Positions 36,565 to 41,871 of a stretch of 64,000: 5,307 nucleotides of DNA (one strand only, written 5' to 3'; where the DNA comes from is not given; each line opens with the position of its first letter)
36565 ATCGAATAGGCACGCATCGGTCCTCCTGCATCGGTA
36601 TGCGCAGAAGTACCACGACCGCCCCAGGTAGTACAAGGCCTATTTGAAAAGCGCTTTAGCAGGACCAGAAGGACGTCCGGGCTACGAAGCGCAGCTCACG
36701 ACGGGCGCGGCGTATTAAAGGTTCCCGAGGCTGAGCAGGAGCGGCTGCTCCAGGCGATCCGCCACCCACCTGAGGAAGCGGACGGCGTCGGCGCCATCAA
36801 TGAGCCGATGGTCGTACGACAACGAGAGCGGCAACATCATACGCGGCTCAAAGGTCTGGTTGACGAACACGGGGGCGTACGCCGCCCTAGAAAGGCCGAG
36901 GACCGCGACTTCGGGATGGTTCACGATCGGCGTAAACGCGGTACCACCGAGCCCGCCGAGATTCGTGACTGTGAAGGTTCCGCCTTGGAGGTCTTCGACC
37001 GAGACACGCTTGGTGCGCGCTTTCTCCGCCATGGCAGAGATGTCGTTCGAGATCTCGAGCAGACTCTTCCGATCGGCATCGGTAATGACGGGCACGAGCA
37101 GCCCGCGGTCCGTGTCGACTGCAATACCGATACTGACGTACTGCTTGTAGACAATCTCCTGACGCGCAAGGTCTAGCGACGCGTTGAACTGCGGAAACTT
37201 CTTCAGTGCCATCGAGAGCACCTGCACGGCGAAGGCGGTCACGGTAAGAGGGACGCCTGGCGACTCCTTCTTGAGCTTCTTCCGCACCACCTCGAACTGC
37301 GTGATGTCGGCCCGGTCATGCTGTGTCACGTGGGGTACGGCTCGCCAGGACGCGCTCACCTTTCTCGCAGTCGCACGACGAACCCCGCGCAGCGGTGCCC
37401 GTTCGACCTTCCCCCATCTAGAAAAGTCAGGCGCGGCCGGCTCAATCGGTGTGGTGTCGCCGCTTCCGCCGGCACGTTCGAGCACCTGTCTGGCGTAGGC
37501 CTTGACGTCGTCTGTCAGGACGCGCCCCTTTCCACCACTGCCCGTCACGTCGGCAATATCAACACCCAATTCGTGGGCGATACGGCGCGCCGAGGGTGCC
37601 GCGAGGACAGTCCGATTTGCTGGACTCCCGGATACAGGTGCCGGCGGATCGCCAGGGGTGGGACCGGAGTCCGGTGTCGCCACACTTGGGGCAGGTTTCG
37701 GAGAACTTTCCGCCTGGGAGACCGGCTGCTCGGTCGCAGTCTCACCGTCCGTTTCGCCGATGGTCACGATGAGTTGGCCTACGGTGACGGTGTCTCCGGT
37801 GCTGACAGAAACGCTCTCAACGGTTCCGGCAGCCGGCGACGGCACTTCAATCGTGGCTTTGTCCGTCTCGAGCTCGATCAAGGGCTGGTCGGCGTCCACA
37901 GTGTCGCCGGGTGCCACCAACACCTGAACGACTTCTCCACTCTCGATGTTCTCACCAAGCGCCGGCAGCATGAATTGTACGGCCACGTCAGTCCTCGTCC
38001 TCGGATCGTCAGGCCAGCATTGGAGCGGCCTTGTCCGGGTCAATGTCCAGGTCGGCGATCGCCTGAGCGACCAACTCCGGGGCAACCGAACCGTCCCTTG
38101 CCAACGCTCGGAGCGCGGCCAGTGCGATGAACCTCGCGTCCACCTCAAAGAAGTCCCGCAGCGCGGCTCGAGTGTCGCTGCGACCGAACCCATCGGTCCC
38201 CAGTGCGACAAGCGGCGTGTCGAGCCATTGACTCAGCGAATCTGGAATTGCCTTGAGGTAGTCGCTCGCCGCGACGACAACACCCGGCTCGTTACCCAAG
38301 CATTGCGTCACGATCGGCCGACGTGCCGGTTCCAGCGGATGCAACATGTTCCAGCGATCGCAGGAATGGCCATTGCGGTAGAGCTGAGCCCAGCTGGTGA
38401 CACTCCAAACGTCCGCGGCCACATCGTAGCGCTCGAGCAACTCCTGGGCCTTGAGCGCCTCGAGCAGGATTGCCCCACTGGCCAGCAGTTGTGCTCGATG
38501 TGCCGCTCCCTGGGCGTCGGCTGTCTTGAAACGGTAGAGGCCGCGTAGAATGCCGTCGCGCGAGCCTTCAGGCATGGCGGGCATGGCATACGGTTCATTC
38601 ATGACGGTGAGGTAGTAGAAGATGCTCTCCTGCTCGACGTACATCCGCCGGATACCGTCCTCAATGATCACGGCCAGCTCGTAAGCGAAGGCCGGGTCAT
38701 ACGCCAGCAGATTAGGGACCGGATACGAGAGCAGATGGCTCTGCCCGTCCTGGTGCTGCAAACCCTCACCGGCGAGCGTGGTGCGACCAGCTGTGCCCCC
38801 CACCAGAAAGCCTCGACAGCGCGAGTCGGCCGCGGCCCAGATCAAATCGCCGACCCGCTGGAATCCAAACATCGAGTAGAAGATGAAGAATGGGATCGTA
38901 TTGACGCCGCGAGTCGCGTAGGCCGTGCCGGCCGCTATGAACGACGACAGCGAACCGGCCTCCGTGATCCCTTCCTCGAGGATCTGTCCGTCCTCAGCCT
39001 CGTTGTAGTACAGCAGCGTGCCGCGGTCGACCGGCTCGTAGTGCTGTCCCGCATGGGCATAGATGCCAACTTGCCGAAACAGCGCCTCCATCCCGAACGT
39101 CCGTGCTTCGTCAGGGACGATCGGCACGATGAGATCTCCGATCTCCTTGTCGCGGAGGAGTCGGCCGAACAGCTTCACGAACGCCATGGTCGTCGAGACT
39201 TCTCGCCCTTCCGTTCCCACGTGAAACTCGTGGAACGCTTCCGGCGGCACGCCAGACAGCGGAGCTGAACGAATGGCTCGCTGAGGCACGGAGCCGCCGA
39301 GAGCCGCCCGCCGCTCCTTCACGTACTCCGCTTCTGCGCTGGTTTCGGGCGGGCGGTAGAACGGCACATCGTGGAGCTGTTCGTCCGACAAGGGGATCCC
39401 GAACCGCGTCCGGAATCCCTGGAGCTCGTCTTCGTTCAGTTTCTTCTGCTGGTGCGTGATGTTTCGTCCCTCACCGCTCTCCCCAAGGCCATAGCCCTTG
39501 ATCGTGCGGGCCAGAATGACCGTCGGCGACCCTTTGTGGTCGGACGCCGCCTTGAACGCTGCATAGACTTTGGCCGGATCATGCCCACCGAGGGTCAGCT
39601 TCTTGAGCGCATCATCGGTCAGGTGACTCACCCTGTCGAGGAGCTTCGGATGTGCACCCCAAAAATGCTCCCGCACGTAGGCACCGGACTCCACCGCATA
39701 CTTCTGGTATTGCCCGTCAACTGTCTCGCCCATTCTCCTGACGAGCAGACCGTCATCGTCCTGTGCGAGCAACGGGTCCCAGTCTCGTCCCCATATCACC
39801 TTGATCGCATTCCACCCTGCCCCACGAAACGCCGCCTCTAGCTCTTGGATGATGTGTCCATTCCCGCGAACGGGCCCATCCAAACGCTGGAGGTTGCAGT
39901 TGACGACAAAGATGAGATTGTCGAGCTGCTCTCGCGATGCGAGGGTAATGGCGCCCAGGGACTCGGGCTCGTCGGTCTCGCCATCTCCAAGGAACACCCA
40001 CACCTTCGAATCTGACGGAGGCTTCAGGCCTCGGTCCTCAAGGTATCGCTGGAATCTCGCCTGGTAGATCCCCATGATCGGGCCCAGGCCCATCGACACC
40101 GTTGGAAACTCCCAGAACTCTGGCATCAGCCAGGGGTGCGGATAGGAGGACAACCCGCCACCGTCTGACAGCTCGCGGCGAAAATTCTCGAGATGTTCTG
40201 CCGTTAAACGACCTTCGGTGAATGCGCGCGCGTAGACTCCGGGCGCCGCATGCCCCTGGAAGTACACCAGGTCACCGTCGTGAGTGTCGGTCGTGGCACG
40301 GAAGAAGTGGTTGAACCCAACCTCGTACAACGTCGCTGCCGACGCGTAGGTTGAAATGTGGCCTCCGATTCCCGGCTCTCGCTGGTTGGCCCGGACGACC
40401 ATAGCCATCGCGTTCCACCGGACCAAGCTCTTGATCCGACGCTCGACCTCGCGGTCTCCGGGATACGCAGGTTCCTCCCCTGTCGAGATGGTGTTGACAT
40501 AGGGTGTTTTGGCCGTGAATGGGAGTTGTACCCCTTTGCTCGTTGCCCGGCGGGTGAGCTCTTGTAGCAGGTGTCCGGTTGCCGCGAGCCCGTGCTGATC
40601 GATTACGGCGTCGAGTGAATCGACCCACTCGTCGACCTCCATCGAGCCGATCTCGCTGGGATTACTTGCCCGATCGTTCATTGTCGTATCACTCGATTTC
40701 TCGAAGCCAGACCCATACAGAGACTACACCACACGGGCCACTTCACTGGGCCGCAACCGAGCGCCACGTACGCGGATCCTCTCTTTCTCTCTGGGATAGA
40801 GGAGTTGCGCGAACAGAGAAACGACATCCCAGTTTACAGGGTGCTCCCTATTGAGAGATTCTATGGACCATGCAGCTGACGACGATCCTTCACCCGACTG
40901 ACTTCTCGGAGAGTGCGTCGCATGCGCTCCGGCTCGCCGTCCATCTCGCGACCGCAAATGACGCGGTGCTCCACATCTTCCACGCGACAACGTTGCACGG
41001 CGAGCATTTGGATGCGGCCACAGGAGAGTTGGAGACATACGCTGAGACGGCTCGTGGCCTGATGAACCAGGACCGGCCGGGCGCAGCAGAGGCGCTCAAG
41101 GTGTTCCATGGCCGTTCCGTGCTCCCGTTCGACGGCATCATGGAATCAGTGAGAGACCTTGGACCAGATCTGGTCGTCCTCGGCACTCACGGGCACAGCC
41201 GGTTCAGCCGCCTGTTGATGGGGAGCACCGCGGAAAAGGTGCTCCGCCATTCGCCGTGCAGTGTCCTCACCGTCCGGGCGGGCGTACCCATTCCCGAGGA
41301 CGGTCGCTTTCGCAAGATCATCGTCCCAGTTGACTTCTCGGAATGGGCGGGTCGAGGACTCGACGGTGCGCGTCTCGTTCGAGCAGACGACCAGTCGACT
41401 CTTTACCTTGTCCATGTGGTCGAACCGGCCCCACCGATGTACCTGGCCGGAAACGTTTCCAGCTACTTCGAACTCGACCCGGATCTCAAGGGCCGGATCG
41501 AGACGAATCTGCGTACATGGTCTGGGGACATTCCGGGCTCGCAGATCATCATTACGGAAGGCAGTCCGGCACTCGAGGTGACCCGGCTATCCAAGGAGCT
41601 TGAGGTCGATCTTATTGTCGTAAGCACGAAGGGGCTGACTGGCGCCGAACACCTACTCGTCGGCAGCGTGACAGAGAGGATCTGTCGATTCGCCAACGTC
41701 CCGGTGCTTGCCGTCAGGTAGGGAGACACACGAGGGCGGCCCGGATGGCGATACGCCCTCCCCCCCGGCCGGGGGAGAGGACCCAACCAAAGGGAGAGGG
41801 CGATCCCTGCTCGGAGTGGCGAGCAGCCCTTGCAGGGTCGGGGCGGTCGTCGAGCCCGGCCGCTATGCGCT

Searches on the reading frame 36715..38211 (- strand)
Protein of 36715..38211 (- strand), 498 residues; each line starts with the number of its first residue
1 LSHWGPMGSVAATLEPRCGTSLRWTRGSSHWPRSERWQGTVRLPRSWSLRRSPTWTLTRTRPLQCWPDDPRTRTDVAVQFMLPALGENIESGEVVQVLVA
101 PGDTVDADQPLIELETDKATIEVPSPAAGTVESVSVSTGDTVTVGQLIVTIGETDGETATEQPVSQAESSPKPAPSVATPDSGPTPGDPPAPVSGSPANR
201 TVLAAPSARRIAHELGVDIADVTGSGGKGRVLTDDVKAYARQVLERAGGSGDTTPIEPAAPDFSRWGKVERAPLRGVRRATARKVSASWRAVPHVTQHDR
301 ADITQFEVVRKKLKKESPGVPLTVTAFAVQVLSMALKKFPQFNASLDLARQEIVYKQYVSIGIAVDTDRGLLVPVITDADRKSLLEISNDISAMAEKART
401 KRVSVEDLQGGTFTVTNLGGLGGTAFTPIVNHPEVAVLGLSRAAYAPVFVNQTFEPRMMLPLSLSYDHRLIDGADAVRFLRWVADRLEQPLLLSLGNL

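Call 84: search_protein_families(library=pfam, proteins=[window:36715-38211:-], max_evalue=0.00001)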
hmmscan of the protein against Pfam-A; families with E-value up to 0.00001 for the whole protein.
window:36715-38211:- (498 aa): 4 families
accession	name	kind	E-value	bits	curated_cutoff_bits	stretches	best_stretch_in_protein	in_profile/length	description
PF00198.28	2-oxoacid_dh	-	7.3e-80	268.2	23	1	268-493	3-230/232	2-oxoacid dehydrogenases acyltransferase (catalytic domain)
PF00364.28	Biotin_lipoyl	-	2.3e-23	82.2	22.1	1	79-151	2-73/73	Biotin-requiring enzyme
PF02817.22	E3_binding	-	2.2e-13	50.6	23.7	1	202-237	1-36/36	e3 binding domain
PF13533.13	Biotin_lipoyl_2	-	1.9e-07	31.2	29.8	0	123-151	3-31/32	Biotin-lipoyl like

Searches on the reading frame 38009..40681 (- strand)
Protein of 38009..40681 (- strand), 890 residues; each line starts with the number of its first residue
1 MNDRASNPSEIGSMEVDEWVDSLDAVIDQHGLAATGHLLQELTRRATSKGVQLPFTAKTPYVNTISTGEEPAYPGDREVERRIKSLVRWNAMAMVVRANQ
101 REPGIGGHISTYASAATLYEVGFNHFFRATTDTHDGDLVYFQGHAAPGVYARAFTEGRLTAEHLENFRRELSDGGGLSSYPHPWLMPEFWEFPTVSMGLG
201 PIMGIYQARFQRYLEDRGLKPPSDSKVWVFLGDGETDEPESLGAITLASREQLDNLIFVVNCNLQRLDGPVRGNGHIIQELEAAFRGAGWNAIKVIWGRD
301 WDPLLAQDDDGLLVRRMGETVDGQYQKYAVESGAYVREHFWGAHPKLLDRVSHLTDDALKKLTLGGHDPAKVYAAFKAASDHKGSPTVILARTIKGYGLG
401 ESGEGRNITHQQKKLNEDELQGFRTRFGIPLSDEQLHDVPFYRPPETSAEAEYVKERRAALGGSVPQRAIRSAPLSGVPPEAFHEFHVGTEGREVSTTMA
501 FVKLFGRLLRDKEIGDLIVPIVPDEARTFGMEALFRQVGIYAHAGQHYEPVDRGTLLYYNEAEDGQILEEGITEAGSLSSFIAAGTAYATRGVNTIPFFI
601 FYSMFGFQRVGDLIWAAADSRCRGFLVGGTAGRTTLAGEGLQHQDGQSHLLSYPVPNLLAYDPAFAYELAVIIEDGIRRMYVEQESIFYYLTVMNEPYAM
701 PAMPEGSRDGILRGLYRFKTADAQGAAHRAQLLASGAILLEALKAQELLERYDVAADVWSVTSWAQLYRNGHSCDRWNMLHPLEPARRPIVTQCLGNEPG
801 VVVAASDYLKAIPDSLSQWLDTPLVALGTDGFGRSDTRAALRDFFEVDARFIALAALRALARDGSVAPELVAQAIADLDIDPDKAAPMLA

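Call 84: search_protein_families(library=pfam, proteins=[window:38009-40681:-], max_evalue=0.00001)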
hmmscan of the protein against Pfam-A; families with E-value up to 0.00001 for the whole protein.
window:38009-40681:- (890 aa): 3 families
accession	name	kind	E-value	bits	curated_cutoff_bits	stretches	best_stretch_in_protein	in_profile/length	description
PF17831.6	PDH_E1_M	-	1.1e-95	319.7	23.2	1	485-701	13-229/229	Pyruvate dehydrogenase E1 component middle domain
PF22613.1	Transketolase_C_1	-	2e-18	67.1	27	1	714-848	1-113/113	Transketolase-like TK C-terminal domain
PF00456.26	Transketolase_N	-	5.9e-16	58.8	22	1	81-300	3-218/334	Transketolase, thiamine diphosphate binding domain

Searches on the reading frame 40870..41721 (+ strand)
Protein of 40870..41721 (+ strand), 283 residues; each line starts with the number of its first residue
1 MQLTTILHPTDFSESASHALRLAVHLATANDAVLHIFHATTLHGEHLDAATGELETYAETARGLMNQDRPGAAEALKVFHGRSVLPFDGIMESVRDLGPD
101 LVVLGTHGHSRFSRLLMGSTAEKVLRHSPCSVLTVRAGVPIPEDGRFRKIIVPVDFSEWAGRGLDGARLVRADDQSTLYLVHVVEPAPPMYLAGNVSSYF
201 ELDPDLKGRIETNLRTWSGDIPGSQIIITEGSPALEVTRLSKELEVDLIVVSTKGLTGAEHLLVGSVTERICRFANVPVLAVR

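Call 36: search_protein_families(library=pfam, proteins=[window:40870-41721:+], max_evalue=0.001)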
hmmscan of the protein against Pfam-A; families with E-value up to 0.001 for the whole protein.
window:40870-41721:+ (283 aa): 1 family
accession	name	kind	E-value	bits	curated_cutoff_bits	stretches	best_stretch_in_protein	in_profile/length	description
PF00582.32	Usp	-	2e-52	177.9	24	2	5-136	4-141/141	Universal stress protein family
